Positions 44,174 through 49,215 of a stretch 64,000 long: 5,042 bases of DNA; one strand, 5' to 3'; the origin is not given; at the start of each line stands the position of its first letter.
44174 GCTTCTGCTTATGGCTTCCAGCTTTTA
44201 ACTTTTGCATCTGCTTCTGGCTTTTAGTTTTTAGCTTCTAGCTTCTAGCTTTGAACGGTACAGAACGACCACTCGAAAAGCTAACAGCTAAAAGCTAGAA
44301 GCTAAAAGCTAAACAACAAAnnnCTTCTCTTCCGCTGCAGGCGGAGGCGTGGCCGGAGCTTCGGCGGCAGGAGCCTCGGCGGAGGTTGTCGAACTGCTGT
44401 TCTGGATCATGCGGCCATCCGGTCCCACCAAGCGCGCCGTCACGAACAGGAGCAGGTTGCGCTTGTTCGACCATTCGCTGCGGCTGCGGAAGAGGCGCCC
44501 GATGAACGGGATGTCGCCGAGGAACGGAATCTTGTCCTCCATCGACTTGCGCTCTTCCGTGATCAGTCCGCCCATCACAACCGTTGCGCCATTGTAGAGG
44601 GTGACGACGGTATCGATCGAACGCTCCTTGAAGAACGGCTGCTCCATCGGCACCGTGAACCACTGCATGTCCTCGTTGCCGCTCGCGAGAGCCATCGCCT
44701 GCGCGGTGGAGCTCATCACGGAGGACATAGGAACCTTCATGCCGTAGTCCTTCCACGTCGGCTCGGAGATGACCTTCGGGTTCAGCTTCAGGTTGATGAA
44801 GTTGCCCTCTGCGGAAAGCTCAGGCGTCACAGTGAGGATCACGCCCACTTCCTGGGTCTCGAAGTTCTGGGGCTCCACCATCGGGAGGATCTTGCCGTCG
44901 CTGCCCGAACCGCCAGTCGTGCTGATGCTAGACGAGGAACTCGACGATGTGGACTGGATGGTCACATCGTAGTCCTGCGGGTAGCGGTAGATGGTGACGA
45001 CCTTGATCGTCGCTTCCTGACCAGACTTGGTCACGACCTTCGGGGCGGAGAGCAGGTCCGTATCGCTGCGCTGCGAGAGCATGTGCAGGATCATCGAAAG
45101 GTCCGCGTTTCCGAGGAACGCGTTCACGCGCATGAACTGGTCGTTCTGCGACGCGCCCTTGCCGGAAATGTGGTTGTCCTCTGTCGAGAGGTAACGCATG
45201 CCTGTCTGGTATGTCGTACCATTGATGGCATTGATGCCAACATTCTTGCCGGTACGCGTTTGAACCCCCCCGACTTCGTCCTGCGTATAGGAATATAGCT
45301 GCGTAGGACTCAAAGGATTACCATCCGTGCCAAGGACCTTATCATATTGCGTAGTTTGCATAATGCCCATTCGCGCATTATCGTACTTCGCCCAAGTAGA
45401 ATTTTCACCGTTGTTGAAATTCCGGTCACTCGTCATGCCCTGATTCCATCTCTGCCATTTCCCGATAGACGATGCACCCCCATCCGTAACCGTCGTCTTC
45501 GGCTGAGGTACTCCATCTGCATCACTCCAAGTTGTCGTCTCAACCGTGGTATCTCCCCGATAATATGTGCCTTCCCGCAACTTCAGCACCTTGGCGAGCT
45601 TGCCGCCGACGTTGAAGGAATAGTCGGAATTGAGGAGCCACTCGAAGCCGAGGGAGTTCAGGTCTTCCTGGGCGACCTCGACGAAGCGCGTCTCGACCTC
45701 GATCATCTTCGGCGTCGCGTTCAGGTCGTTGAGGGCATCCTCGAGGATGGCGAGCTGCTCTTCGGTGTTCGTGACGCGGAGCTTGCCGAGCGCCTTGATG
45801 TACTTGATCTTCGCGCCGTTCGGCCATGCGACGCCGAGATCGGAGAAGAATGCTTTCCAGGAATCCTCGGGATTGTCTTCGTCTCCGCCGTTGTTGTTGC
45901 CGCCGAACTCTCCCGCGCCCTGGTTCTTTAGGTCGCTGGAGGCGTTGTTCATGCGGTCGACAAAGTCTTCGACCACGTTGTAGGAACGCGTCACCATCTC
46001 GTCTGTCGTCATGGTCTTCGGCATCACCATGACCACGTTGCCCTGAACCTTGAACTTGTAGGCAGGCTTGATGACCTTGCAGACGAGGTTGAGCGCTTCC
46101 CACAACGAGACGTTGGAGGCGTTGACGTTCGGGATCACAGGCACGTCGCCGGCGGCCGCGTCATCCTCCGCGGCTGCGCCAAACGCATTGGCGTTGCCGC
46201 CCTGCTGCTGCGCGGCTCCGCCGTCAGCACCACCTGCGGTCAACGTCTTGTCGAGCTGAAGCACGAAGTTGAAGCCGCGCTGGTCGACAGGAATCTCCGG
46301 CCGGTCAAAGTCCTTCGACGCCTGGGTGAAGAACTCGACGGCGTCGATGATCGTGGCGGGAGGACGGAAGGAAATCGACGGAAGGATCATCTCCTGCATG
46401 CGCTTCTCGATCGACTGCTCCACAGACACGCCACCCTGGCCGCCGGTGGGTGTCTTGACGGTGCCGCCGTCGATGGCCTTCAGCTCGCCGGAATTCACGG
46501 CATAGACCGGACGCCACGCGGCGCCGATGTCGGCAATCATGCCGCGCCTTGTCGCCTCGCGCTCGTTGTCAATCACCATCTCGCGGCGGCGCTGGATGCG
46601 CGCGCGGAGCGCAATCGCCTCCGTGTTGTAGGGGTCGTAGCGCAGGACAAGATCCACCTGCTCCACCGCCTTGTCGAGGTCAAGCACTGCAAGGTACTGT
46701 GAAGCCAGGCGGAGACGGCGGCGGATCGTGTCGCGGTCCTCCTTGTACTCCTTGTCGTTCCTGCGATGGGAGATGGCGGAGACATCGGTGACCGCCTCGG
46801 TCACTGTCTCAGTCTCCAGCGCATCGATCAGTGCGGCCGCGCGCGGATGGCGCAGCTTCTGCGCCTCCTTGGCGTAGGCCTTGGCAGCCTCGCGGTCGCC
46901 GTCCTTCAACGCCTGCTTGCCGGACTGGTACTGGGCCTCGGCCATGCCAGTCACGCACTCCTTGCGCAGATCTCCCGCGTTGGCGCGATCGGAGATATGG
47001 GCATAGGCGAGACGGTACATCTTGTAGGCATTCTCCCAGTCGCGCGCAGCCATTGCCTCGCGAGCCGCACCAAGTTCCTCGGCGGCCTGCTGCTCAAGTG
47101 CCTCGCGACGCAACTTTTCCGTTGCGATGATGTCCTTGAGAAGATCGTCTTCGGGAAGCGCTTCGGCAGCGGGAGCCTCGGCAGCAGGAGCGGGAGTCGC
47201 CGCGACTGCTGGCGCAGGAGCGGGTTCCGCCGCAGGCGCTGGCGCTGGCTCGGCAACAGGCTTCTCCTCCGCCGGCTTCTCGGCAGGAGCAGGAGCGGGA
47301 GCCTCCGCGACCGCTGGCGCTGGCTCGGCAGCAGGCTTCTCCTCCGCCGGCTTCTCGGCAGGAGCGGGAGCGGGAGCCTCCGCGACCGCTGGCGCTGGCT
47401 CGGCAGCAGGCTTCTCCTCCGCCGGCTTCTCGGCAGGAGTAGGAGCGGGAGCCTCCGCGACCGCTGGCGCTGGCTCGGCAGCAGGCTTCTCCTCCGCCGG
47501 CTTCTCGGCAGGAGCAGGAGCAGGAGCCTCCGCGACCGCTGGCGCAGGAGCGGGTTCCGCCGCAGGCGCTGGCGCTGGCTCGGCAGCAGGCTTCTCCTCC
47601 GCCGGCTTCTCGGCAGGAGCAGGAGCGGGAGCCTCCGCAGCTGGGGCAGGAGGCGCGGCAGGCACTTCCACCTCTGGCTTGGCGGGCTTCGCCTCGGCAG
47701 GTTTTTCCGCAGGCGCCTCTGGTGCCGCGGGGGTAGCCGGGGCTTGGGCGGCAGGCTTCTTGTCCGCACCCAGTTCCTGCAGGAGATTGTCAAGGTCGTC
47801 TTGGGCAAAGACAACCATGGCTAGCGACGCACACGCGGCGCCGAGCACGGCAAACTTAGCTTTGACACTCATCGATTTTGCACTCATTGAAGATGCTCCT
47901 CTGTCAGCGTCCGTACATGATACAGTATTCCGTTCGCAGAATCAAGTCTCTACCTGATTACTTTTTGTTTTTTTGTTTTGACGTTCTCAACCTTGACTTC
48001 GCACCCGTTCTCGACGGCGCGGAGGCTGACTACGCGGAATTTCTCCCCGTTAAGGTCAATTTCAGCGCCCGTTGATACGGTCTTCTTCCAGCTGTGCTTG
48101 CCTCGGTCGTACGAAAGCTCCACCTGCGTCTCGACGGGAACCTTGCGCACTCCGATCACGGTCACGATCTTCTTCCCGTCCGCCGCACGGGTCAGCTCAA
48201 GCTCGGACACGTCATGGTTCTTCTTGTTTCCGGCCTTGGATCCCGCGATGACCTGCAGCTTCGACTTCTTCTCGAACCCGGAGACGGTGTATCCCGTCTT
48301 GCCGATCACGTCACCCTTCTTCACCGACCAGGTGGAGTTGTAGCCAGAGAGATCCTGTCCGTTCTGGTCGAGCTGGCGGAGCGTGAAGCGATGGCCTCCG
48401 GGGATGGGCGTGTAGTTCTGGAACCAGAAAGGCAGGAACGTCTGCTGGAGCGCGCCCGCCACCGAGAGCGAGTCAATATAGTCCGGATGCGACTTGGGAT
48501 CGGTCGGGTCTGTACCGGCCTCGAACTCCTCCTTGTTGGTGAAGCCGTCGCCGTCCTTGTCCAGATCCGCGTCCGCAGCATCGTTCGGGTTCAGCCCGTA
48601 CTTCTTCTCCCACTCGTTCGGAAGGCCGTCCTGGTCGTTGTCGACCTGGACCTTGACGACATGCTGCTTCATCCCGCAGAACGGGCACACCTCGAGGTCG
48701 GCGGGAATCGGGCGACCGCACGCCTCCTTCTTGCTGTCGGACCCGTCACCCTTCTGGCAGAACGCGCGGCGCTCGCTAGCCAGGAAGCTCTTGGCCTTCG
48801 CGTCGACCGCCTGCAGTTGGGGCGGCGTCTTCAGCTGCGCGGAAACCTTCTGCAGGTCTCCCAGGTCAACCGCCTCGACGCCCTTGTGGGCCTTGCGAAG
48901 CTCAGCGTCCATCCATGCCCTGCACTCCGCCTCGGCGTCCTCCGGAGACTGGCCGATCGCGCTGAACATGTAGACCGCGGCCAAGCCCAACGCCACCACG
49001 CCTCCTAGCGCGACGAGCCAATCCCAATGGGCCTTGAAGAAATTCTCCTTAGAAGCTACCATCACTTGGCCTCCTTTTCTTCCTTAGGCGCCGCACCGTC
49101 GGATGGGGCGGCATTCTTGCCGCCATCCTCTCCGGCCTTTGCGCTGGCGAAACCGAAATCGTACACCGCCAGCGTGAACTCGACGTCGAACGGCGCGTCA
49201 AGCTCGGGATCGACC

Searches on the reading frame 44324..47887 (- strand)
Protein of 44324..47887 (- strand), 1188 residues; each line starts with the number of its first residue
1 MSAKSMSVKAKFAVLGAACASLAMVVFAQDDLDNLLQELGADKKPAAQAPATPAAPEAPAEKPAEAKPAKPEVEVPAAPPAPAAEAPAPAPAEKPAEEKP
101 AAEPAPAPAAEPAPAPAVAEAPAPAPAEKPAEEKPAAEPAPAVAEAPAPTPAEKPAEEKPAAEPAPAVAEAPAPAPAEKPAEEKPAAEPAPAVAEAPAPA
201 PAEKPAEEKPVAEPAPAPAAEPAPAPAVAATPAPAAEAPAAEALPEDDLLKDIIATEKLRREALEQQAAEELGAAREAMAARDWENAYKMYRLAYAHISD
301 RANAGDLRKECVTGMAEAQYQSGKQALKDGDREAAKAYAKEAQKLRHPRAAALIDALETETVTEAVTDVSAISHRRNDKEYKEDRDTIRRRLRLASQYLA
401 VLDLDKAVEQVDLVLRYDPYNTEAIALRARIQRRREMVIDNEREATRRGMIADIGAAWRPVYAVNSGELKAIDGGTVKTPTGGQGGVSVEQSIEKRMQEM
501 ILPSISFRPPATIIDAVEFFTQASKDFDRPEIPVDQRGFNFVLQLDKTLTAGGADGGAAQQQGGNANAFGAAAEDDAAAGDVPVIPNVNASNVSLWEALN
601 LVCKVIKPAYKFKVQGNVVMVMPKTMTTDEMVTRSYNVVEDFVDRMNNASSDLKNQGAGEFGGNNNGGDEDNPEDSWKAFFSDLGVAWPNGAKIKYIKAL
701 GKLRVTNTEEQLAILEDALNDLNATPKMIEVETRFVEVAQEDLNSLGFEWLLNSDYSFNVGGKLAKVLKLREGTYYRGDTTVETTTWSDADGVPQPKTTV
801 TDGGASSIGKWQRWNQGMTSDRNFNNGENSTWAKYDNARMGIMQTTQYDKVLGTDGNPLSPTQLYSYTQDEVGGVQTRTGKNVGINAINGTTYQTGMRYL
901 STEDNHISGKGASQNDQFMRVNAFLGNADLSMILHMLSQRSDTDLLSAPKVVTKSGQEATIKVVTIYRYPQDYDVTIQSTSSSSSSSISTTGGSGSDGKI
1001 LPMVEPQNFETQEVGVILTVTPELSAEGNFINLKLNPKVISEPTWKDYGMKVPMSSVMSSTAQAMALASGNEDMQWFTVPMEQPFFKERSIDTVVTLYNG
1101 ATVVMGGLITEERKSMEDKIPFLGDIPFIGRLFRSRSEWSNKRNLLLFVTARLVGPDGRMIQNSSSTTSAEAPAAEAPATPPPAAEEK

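Call 89: search_protein_families(library=pfam, proteins=[window:44324-47887:-], max_evalue=0.00001)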
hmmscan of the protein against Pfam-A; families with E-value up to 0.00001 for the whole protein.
window:44324-47887:- (1188 aa): 1 family
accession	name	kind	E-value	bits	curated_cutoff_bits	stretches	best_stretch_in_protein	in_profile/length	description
PF00263.26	Secretin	-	2e-34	119.1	27.5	1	937-1154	2-168/169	Bacterial type II and III secretion system protein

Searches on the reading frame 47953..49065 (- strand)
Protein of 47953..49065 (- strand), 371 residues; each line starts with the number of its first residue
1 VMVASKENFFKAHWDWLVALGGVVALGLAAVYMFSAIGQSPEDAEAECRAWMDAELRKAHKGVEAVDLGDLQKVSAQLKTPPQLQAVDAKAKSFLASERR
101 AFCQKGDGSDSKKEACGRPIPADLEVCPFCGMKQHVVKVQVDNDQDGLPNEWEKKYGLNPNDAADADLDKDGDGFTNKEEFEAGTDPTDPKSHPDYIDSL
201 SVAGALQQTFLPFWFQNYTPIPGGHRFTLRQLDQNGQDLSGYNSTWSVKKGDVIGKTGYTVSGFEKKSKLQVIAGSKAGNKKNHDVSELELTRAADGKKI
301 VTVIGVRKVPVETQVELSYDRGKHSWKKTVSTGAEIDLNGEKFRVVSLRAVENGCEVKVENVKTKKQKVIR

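Call 89: search_protein_families(library=pfam, proteins=[window:47953-49065:-], max_evalue=0.00001)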
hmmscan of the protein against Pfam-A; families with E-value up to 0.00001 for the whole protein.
window:47953-49065:- (371 aa): 1 family
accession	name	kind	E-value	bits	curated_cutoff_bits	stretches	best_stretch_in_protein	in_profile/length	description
PF18884.5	TSP3_bac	-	2e-09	37.5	25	1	169-190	1-22/22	Bacterial TSP3 repeat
